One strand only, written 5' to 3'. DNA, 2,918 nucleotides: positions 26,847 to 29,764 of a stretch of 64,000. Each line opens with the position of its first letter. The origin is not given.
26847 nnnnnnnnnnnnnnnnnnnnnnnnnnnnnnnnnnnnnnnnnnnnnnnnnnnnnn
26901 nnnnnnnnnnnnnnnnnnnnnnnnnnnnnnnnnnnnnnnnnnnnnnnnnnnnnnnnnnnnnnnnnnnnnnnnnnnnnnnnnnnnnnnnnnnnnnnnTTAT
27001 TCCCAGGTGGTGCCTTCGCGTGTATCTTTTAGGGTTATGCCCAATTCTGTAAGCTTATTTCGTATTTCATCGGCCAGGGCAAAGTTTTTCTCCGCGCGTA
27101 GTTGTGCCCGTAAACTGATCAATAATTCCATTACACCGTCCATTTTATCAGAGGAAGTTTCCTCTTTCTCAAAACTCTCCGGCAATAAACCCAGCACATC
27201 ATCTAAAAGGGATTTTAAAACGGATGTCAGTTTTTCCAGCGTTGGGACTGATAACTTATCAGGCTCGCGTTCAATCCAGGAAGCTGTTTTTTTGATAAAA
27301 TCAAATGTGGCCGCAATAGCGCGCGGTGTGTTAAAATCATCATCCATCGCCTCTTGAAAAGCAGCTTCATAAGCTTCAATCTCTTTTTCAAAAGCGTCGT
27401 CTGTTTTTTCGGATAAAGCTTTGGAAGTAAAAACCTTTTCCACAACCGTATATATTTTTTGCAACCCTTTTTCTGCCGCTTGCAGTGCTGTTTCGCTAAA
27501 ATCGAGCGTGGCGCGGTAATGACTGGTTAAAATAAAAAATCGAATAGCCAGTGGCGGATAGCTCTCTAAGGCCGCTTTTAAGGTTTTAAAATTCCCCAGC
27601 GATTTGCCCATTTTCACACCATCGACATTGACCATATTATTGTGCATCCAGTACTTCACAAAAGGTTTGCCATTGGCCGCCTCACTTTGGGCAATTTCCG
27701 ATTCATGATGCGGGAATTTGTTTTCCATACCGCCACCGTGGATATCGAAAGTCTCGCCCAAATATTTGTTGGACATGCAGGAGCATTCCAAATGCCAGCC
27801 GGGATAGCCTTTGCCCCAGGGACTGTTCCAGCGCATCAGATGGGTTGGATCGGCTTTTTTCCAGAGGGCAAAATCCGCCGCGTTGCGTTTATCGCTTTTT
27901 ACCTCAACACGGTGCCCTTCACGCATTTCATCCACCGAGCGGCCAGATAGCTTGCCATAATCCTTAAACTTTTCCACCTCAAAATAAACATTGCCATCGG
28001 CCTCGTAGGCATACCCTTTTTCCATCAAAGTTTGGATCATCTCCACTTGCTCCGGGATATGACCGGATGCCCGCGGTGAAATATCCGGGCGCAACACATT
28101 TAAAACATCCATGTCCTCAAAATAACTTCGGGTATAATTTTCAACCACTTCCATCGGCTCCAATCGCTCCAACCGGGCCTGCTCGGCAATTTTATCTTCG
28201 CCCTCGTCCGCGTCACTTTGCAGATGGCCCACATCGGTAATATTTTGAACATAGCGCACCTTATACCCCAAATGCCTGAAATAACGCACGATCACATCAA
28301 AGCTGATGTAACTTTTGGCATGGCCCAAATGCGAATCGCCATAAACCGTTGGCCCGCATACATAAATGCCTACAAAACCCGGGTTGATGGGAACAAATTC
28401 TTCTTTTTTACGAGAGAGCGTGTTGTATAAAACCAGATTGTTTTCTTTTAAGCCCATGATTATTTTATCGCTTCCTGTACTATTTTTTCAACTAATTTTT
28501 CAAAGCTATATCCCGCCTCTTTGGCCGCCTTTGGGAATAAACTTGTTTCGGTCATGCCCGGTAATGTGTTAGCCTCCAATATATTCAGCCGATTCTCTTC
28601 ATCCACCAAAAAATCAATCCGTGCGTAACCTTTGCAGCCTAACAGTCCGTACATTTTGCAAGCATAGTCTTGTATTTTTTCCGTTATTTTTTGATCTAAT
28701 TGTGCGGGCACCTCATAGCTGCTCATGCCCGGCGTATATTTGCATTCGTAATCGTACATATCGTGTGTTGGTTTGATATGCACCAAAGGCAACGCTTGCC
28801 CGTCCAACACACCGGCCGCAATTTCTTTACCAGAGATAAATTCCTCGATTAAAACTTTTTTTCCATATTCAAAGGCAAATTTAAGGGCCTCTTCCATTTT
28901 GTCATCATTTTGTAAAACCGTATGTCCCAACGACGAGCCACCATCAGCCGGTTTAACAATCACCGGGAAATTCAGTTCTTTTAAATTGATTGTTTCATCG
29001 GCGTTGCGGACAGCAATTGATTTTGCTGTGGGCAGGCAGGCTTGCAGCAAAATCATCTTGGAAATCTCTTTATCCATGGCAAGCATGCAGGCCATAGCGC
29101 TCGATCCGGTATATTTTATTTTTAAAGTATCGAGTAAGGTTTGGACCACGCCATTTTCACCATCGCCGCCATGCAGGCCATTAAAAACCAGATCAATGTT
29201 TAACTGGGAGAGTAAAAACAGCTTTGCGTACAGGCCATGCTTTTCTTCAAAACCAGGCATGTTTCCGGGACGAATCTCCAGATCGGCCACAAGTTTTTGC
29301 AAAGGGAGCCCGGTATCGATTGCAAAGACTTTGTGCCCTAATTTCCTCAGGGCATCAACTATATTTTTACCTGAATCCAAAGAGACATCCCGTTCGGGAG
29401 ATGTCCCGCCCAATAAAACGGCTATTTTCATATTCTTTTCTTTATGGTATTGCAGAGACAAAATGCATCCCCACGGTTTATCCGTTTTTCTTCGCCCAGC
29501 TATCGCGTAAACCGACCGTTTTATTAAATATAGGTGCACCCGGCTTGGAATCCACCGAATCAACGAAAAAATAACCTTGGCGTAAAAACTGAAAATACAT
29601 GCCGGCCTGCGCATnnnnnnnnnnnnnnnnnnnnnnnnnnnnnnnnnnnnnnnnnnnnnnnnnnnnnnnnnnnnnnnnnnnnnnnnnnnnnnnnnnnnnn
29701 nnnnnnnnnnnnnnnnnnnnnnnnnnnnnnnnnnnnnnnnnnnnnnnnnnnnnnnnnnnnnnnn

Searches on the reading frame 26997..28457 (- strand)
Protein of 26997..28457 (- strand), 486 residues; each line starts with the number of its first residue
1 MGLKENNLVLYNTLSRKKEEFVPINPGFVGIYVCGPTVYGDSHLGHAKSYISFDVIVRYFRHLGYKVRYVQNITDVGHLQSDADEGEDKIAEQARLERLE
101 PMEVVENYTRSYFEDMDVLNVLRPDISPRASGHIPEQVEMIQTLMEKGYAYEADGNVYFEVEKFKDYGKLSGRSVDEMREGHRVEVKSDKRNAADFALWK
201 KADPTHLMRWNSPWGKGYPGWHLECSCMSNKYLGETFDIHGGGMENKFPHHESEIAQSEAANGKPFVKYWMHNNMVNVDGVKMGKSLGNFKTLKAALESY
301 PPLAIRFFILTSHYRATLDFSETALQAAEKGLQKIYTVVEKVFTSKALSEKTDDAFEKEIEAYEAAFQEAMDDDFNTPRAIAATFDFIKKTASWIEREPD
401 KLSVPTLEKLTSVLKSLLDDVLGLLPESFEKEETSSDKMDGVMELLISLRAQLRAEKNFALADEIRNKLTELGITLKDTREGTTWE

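Call 7: search_protein_families(library=pfam, proteins=[window:26997-28457:-])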
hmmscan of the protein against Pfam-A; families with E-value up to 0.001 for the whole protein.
window:26997-28457:- (486 aa): 6 families
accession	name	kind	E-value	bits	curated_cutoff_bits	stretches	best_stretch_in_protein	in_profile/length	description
PF01406.26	tRNA-synt_1e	-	6.6e-117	390.6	27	1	21-329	2-300/301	tRNA synthetases class I (C) catalytic domain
PF09334.17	tRNA-synt_1g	-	7.8e-13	48.4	20.1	1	38-162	10-125/391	tRNA synthetases class I (M)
PF09190.17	DALR_2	-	8.1e-12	46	22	1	366-425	1-56/57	DALR domain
PF00133.28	tRNA-synt_1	-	2.7e-08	33.4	22.7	0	255-319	347-412/414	tRNA synthetases class I (I, L, M and V)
PF01921.24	tRNA-synt_1f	-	0.0002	20.9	27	0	275-334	274-334/360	tRNA synthetases class I (K)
PF23493.1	CysS_C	-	0.00039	20.9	23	1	446-485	11-50/51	Cysteinyl-tRNA ligase anticodon binding domain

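Call 8: find_encoding_contigs(protein=window:26997-28457:-, flank=10000, max_places=10)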
Protein window:26997-28457:- (486 aa): no gene with exactly this product is on record in the collection.

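Call 12: find_homologous_proteins(query=window:26997-28457:-, max_evalue=1e-100)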
Query window:26997-28457:- (486 aa): 8000 proteins with E <= 1e-100 among 8000 candidates; the best 120 are listed.
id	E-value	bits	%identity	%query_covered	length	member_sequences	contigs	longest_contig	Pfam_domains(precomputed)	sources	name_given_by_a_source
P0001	0.0e+0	1113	100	100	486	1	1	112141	PF09334.18,PF01406.26,PF00133.29,PF09190.18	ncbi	-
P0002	0.0e+0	1072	96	100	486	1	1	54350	PF09334.18,PF01406.26,PF00133.29,PF09190.18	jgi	jgi:cysteinyl-tRNA synthetase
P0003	2.6e-286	968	85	100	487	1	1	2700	PF09334.18,PF01406.26,PF00133.29,PF09190.18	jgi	jgi:cysteinyl-tRNA synthetase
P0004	3.8e-283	958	84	100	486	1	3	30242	PF09334.18,PF01406.26,PF00133.29,PF09190.18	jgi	-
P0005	2.6e-282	955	84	100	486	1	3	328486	PF09334.18,PF01406.26,PF00133.29,PF09190.18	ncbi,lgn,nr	ncbi:MAG: cysteine--tRNA ligase [Calditrichaeota bacterium]|nr:MAG: cysteine--tRNA ligase [Calditric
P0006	2.1e-278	942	84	100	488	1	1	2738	PF09334.18,PF01406.26,PF00133.29,PF09190.18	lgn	-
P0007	3.0e-278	941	83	100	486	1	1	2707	PF09334.18,PF01406.26,PF00133.29,PF09190.18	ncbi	-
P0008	1.6e-260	883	78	100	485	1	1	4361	PF09334.18,PF01406.26,PF00133.29,PF09190.18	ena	-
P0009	1.3e-258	877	77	100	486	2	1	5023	PF09334.18,PF01406.26,PF00133.29,PF09190.18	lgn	-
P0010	8.8e-258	874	77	100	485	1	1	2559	PF09334.18,PF01406.26,PF00133.29,PF09190.18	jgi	jgi:cysteinyl-tRNA synthetase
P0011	7.3e-257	871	76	100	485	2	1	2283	PF09334.18,PF01406.26,PF01921.25,PF00133.29,PF09190.18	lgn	-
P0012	5.7e-256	868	78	100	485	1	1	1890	PF09334.18,PF01406.26,PF00133.29,PF09190.18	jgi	-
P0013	1.8e-255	866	75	100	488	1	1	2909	PF09334.18,PF01406.26,PF00133.29,PF09190.18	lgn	-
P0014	1.8e-254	863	76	100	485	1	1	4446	PF09334.18,PF01406.26,PF00133.29,PF09190.18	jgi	jgi:cysteinyl-tRNA synthetase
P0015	3.2e-254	862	75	100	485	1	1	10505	PF09334.18,PF01406.26,PF00133.29,PF09190.18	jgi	jgi:cysteinyl-tRNA synthetase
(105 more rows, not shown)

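Call 14: find_encoding_contigs(protein=P0001, flank=6000, max_places=3)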
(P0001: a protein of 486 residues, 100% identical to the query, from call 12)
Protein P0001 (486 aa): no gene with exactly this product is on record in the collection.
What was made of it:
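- Tried and rejected: Exact look-up of the window's own CysS: this failed (calls 8, 14), so the rest of the source genome could not be reached.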

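Call 15: find_encoding_contigs(protein=P0002, flank=6000, max_places=3)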
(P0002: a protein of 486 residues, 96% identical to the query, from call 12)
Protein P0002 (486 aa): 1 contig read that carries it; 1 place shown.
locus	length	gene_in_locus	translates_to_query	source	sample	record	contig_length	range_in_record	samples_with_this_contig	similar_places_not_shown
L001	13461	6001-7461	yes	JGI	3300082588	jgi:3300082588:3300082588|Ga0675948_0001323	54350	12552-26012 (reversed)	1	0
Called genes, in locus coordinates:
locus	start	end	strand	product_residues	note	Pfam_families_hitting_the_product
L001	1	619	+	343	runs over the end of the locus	PF02547:Queuosine_synth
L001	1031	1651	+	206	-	PF09335:VTT_dom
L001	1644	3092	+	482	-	PF00749:tRNA-synt_1c, PF19269:Anticodon_2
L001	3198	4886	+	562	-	PF00749:tRNA-synt_1c, PF03950:tRNA-synt_1c_C, PF20974:tRNA-synt_1c_C2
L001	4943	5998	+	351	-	PF01820:Dala_Dala_lig_N, PF01071:GARS_A (weak), PF02222:ATP-grasp, PF02655:ATP-grasp_3, PF02786:CPSase_L_D2, PF07478:Dala_Dala_lig_C, PF13535:ATP-grasp_4 (weak)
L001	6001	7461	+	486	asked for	PF00133:tRNA-synt_1 (faint), PF01406:tRNA-synt_1e, PF09334:tRNA-synt_1g, PF09190:DALR_2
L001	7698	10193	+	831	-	PF13180:PDZ_2, PF01590:GAF (weak), PF13185:GAF_2 (weak), PF13492:GAF_3, PF00512:HisKA, PF02518:HATPase_c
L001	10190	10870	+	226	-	PF00072:Response_reg, PF00486:Trans_reg_C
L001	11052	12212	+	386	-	PF13428:TPR_14 (faint)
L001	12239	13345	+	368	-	PF01103:Omp85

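Call 16: find_encoding_contigs(protein=P0005, flank=6000, max_places=3)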
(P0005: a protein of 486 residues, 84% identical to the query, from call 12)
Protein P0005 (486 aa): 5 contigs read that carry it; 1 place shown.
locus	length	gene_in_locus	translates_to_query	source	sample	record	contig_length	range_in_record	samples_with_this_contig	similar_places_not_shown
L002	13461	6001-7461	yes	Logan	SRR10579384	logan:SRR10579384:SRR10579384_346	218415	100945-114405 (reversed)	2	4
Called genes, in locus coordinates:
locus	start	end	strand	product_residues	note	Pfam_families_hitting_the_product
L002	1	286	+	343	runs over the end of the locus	PF02547:Queuosine_synth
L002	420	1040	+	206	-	PF09335:VTT_dom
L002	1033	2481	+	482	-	PF00749:tRNA-synt_1c, PF19269:Anticodon_2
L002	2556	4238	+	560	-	PF00749:tRNA-synt_1c, PF03950:tRNA-synt_1c_C, PF20974:tRNA-synt_1c_C2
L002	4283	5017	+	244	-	PF03734:YkuD (weak)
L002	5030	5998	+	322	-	PF01820:Dala_Dala_lig_N, PF01071:GARS_A (weak), PF02655:ATP-grasp_3, PF02786:CPSase_L_D2, PF02222:ATP-grasp, PF07478:Dala_Dala_lig_C, PF13535:ATP-grasp_4 (faint)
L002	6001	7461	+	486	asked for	PF00133:tRNA-synt_1 (faint), PF01406:tRNA-synt_1e, PF09334:tRNA-synt_1g, PF09190:DALR_2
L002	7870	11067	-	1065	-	PF25596:CPSase_L_D1, PF02786:CPSase_L_D2, PF07478:Dala_Dala_lig_C, PF02787:CPSase_L_D3, PF25596:CPSase_L_D1, PF02786:CPSase_L_D2, PF02222:ATP-grasp, PF02142:MGS, +2 more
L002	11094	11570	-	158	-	-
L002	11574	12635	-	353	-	PF00988:CPSase_sm_chain, PF00117:GATase, PF07722:Peptidase_C26 (faint)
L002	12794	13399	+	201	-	PF01923:Cob_adeno_trans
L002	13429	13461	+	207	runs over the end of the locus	-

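Call 17: find_encoding_contigs(protein=P0004, flank=6000, max_places=3)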
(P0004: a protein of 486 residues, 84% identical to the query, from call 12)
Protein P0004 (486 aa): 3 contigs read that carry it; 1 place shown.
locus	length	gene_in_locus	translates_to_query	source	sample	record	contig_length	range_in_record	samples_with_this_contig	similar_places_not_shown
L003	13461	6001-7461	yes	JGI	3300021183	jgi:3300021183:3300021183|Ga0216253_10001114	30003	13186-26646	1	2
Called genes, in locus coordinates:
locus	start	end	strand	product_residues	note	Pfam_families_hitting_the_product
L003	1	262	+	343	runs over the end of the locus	PF02547:Queuosine_synth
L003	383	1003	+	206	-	PF09335:VTT_dom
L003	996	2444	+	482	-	PF00749:tRNA-synt_1c, PF19269:Anticodon_2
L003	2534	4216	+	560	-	PF00749:tRNA-synt_1c, PF03950:tRNA-synt_1c_C, PF20974:tRNA-synt_1c_C2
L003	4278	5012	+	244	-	PF03734:YkuD (weak)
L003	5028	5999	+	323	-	PF01820:Dala_Dala_lig_N, PF01071:GARS_A (weak), PF02655:ATP-grasp_3, PF02786:CPSase_L_D2, PF02222:ATP-grasp (weak), PF07478:Dala_Dala_lig_C, PF13535:ATP-grasp_4 (weak)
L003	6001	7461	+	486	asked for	PF00133:tRNA-synt_1 (faint), PF01406:tRNA-synt_1e, PF09334:tRNA-synt_1g (weak), PF09190:DALR_2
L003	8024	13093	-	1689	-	PF17803:Cadherin_4 (faint), PF21104:Glyco_hydro_78_N (faint), PF22460:Neopullulanase-like_C (faint), PF17892:Cadherin_5 (weak), PF17963:Big_9 (weak), PF18962:Por_Secre_tail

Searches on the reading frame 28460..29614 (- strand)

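Call 7: search_protein_families(library=pfam, proteins=[window:28460-29614:-])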
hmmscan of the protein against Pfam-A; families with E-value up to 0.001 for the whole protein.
window:28460-29614:- (384 aa): 9 families
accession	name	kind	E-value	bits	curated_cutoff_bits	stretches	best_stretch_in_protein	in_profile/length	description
PF07478.18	Dala_Dala_lig_C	-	8.4e-58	195.7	24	1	200-380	13-204/204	D-ala D-ala ligase C-terminus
PF01820.27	Dala_Dala_lig_N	-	7.1e-19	68.9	34.6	1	63-171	1-121/121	D-ala D-ala ligase N-terminus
PF02786.22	CPSase_L_D2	-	1.1e-13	51.6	19.8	1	181-350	1-178/211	Carbamoyl-phosphate synthase L chain, ATP binding domain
PF02222.28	ATP-grasp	-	3e-09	37.2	27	1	191-340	5-152/179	ATP-grasp domain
PF02655.19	ATP-grasp_3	-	3.7e-09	37.3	23.2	1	211-349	27-154/160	ATP-grasp domain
PF13535.11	ATP-grasp_4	-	5.8e-07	29.7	27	1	215-351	2-151/160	ATP-grasp domain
PF01071.24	GARS_A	-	2.5e-06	27.9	27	1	181-316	2-148/194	Phosphoribosylglycinamide synthetase, ATP-grasp (A) domain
PF08443.16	RimK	-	0.0004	20.5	21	0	179-279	1-104/188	RimK-like ATP-grasp domain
PF14397.11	ATPgrasp_ST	-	0.00076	19.2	31.4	0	312-356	216-260/278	Sugar-transfer associated ATP-grasp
